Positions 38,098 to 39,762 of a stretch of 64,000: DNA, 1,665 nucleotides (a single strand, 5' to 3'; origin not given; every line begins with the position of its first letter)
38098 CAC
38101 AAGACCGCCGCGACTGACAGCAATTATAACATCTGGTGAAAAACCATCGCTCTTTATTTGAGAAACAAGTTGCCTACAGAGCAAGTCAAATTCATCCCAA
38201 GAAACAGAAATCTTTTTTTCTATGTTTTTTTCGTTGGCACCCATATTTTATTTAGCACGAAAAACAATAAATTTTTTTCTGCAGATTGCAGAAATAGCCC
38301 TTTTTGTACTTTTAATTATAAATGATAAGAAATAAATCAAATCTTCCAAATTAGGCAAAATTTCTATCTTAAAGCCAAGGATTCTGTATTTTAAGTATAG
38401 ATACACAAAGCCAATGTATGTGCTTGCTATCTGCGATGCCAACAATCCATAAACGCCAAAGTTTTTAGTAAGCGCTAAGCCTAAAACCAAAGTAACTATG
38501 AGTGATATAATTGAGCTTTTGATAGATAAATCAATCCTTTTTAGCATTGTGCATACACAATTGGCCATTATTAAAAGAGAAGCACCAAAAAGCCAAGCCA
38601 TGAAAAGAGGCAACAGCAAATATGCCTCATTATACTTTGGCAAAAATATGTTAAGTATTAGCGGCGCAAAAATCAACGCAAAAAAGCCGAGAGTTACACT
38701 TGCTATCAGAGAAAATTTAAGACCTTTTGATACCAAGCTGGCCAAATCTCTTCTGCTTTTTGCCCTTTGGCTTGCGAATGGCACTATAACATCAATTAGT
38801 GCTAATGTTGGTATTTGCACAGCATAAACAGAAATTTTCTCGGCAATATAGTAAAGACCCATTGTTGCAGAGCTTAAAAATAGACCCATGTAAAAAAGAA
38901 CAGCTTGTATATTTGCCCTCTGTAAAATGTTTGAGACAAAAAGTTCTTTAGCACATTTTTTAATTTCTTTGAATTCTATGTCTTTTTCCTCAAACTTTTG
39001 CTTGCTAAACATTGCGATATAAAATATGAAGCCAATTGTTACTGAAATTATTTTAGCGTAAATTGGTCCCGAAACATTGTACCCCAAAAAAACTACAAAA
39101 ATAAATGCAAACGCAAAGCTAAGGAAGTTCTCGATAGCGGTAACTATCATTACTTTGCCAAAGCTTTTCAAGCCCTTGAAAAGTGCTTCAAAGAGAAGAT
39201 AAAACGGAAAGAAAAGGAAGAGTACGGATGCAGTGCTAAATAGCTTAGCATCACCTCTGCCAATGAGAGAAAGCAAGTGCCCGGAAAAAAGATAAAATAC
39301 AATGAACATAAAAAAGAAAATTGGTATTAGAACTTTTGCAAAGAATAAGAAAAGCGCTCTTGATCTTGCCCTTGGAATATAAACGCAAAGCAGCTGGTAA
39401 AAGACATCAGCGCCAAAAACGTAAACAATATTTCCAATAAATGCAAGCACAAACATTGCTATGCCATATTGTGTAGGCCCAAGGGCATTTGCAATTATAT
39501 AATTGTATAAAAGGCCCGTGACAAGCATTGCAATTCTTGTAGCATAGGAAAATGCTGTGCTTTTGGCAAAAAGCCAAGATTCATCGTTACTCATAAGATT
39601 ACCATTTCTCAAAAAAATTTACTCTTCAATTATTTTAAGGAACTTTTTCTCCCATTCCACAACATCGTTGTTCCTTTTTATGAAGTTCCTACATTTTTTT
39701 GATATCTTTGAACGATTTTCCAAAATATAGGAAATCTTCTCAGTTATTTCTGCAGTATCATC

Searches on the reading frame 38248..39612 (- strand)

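Call 12: search_protein_families(library=pfam, proteins=[window:38248-39612:-], max_evalue=0.00001)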
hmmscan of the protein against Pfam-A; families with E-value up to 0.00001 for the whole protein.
window:38248-39612:- (454 aa): 1 family
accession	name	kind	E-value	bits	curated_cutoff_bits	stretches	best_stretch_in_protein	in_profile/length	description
PF13440.11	Polysacc_synt_3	-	7.9e-10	38.9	23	1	40-324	2-284/293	Polysaccharide biosynthesis protein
